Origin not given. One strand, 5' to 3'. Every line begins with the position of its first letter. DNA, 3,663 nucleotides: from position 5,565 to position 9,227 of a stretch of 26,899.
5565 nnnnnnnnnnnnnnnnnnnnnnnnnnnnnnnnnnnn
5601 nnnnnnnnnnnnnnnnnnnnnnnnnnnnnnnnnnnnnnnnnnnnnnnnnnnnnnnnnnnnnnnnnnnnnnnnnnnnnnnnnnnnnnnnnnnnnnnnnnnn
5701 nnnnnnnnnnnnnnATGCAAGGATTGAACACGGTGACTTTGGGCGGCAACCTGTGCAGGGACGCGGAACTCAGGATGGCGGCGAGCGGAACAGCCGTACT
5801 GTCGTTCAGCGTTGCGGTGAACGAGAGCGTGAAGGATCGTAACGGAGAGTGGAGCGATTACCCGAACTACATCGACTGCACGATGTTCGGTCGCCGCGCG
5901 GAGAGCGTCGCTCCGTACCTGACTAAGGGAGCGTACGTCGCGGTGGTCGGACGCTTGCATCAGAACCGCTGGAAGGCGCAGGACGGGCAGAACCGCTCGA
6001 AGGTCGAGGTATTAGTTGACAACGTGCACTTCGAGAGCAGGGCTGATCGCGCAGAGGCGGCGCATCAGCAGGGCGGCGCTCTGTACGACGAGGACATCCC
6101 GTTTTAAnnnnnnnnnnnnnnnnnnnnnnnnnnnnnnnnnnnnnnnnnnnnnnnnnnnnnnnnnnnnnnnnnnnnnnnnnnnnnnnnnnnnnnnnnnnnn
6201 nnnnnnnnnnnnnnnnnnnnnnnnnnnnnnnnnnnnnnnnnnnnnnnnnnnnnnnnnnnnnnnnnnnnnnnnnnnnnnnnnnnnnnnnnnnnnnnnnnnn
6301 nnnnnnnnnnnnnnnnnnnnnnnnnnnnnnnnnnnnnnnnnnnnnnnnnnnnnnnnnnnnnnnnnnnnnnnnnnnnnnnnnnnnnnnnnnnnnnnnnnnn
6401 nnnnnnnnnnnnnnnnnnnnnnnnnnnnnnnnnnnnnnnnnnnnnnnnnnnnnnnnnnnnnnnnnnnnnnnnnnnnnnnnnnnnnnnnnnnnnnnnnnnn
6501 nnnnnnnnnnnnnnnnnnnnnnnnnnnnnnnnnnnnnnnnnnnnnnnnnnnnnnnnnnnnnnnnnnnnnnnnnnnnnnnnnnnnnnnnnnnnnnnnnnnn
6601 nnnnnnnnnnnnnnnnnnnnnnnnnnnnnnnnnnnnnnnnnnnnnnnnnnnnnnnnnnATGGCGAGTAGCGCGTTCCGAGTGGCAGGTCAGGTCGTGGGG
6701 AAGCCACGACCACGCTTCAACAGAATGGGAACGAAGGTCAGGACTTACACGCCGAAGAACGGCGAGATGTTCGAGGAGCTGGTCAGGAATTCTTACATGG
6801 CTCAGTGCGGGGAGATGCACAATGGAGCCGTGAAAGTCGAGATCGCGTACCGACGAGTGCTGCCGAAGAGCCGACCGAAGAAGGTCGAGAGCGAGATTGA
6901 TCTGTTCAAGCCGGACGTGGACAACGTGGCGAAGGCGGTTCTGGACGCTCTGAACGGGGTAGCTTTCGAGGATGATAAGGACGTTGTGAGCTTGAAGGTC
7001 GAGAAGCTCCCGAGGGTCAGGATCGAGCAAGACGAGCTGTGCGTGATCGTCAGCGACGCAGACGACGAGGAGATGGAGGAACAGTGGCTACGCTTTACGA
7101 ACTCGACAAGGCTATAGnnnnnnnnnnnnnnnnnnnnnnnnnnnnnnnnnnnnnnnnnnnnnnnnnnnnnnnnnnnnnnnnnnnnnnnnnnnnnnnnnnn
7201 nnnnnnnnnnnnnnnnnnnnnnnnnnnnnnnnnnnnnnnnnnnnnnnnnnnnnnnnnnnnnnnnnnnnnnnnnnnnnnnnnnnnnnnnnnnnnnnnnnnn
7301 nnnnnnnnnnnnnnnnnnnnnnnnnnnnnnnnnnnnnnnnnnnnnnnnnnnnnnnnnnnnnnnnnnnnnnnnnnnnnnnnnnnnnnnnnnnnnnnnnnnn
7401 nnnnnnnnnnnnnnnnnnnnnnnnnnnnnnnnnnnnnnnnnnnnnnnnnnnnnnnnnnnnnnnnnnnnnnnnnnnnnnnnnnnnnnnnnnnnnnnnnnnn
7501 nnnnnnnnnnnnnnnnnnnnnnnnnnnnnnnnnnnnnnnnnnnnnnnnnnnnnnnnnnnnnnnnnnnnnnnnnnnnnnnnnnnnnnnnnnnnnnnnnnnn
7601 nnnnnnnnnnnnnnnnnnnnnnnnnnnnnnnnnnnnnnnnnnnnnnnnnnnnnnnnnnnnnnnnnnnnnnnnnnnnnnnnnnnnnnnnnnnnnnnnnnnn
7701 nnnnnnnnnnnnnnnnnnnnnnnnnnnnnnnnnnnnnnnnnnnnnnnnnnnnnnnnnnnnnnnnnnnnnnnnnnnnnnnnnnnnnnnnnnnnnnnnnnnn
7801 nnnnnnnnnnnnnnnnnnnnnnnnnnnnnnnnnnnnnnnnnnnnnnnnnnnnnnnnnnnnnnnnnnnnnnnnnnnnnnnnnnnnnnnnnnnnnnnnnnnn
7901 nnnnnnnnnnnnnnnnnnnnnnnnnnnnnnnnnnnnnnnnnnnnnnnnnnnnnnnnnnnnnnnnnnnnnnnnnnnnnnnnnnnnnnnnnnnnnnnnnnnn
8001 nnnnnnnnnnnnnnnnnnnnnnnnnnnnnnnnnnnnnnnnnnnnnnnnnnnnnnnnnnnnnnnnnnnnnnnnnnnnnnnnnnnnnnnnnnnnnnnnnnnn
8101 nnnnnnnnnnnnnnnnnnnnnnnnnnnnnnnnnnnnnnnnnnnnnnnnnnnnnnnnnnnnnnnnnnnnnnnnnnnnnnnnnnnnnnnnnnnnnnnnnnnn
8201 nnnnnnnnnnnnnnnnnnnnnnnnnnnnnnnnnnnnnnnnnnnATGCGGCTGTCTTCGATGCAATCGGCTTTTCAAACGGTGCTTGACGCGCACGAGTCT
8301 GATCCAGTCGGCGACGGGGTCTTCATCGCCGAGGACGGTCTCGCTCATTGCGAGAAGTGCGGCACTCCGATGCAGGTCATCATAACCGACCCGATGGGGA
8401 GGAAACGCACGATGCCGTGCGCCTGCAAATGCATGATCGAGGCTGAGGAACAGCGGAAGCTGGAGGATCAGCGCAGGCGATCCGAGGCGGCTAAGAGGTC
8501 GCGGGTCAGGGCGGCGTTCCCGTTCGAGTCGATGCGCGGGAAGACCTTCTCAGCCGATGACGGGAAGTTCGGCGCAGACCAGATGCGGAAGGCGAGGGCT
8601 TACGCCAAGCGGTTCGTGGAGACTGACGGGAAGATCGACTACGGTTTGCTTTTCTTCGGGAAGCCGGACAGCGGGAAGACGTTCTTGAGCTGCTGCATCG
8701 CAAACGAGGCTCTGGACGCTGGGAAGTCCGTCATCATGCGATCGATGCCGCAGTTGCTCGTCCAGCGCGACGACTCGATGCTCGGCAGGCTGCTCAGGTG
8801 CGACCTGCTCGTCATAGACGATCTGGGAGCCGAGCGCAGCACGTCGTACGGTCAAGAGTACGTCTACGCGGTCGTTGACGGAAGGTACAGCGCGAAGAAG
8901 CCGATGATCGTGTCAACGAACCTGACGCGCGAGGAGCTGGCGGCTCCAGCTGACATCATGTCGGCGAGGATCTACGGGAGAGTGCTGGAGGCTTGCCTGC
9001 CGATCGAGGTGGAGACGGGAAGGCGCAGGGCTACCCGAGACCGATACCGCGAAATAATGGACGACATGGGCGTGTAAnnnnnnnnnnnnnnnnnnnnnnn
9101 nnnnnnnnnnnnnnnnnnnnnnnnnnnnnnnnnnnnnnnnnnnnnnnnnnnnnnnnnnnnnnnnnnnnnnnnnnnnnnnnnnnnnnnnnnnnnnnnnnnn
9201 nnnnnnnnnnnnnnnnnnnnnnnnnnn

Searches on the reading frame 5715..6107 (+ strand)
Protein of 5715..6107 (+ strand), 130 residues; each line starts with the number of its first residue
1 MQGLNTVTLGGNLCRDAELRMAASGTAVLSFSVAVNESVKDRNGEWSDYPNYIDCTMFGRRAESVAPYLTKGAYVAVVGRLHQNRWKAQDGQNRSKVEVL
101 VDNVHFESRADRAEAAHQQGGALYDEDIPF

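Call 15: search_protein_families(library=pfam, proteins=[window:5715-6107:+], max_evalue=0.01)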
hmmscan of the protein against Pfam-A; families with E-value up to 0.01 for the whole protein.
window:5715-6107:+ (130 aa): 2 families
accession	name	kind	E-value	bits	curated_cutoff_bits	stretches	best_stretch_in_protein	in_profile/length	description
PF00436.31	SSB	-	1.4e-30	105.8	26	1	4-106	1-103/104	Single-strand binding protein family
PF01336.31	tRNA_anti-codon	-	0.0078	16.6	27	0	51-104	27-72/75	OB-fold nucleic acid binding domain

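Call 16: search_protein_families(library=phrogs, proteins=[window:5715-6107:+], max_evalue=0.001)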
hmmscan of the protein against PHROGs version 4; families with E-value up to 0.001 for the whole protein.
window:5715-6107:+ (130 aa): 2 families
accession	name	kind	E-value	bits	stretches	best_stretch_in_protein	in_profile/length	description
phrog_44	-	DNA, RNA and nucleotide metabolism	1.9e-42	146.9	1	1-130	84-228/271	single strand DNA binding protein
phrog_25370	-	unknown function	1e-13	51.8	1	4-45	2-43/48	-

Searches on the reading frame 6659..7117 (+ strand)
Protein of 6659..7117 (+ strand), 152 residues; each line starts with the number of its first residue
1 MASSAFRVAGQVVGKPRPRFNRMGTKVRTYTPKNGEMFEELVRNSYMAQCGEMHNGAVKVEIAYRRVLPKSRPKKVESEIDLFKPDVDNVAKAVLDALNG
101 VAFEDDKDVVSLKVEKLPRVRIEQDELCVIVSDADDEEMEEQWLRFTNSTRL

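Call 15: search_protein_families(library=pfam, proteins=[window:6659-7117:+], max_evalue=0.01)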
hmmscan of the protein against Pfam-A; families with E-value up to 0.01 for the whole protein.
window:6659-7117:+ (152 aa): 1 family
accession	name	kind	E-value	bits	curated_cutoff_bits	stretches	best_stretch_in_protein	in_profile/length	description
PF05866.16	RusA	-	3.1e-24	86.4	22.8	1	10-118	2-113/124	Endodeoxyribonuclease RusA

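Call 16: search_protein_families(library=phrogs, proteins=[window:6659-7117:+], max_evalue=0.001)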
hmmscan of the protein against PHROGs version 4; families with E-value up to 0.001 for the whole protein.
window:6659-7117:+ (152 aa): 4 families
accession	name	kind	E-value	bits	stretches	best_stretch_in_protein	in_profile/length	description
phrog_140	-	DNA, RNA and nucleotide metabolism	3.1e-29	103.2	1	5-137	40-178/219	RusA-like Holliday junction resolvase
phrog_1532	-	unknown function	2.8e-05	24.8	1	84-121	18-61/80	-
phrog_34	-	DNA, RNA and nucleotide metabolism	0.0002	22.1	1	77-113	131-174/259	RusA-like Holliday junction resolvase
phrog_3055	-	DNA, RNA and nucleotide metabolism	0.00029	21.3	1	69-117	147-194/233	RusA-like Holliday junction resolvase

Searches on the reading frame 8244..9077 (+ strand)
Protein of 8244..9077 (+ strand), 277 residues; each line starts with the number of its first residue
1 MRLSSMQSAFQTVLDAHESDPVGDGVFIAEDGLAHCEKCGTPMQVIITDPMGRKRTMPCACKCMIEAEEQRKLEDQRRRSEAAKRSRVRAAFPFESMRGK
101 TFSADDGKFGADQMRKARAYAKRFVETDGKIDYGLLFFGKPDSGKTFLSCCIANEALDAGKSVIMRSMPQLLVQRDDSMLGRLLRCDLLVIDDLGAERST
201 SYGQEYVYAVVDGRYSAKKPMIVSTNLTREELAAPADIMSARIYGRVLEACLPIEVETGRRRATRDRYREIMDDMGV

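Call 15: search_protein_families(library=pfam, proteins=[window:8244-9077:+], max_evalue=0.01)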
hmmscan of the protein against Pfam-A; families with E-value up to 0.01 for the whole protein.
window:8244-9077:+ (277 aa): 2 families
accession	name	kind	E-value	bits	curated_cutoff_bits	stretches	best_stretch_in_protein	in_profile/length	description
PF01695.23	IstB_IS21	-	2.1e-11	44.2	24.1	1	111-256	75-225/238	IstB-like ATP binding protein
PF05496.18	RuvB_N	-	0.0049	17.1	27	1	135-210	36-107/159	Holliday junction DNA helicase RuvB P-loop domain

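Call 16: search_protein_families(library=phrogs, proteins=[window:8244-9077:+], max_evalue=0.001)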
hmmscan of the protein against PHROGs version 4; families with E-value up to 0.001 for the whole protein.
window:8244-9077:+ (277 aa): 5 families
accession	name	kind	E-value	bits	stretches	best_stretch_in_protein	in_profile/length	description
phrog_50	-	DNA, RNA and nucleotide metabolism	1.6e-46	160.5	1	33-273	275-523/570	DnaC-like helicase loader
phrog_3277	-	DNA, RNA and nucleotide metabolism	4.8e-25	89.3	1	132-266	10-157/168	DnaC-like helicase loader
phrog_15321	-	unknown function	1.6e-07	32.4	1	183-243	5-68/93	-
phrog_26922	-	DNA, RNA and nucleotide metabolism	9.9e-07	30.3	1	186-251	12-74/92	DnaC-like helicase loader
phrog_27475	-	unknown function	0.00064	19.3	1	75-229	395-547/599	-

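Call 100: search_protein_families(library=ncbifam, proteins=[window:8244-9074:+], max_evalue=0.01)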
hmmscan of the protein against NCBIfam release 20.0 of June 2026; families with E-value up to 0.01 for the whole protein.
window:8244-9074:+ (277 aa): 13 families
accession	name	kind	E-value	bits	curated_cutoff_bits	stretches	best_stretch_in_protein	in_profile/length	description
NF005992.0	PRK08116.1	subfamily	3.1e-56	190.5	189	1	29-266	12-256/269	hypothetical protein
NF005304.0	PRK06835.1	equivalog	5.9e-30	104.5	215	1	110-255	161-313/330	ATP-binding protein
NF038214.1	IS21_help_AAA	equivalog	2.7e-15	56.7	200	1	73-232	37-197/232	IS21-like element helper ATPase IstB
NF005378.0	PRK06921.1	subfamily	3e-15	56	207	1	35-246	34-243/266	hypothetical protein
NF005931.1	PRK07952.1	equivalog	4.6e-14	52.6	357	1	106-233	73-211/246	replicative helicase loader DnaC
NF009043.0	PRK12377.1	subfamily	7.8e-13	48.6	389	1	108-246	77-221/248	ATP-binding protein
NF006505.0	PRK08939.1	equivalog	2.9e-09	36.6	228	1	81-234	105-267/306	primosomal protein DnaI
TIGR03420.1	DnaA_homol_Hda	equivalog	1.7e-05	24.5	194.8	1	128-238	34-144/226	DnaA regulatory inactivator Hda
NF006038.0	PRK08181.1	subfamily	3.9e-05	23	317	1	98-269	74-255/271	transposase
NF005098.0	PRK06526.1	subfamily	7.8e-05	22.2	296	1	117-227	98-211/266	transposase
TIGR00362.1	DnaA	equivalog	0.0003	20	343.9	1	20-241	27-256/437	chromosomal replication initiator protein DnaA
TIGR01241.2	FtsH_fam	equivalog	0.0046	15.8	600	1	121-156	184-219/598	ATP-dependent zinc metalloprotease FtsH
NF006616.1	PRK09183.1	subfamily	0.0051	16.1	300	1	119-231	91-207/253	IS21-like element helper ATPase IstB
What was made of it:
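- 8244..9077 (+): DnaC/IstB-like helicase loader gene, overlapping the end of the initiator gene. PF01695 at 2e-11 (call 15), phrog_50 at 2e-46 (call 16), NF005992 at 3e-56 (call 100).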
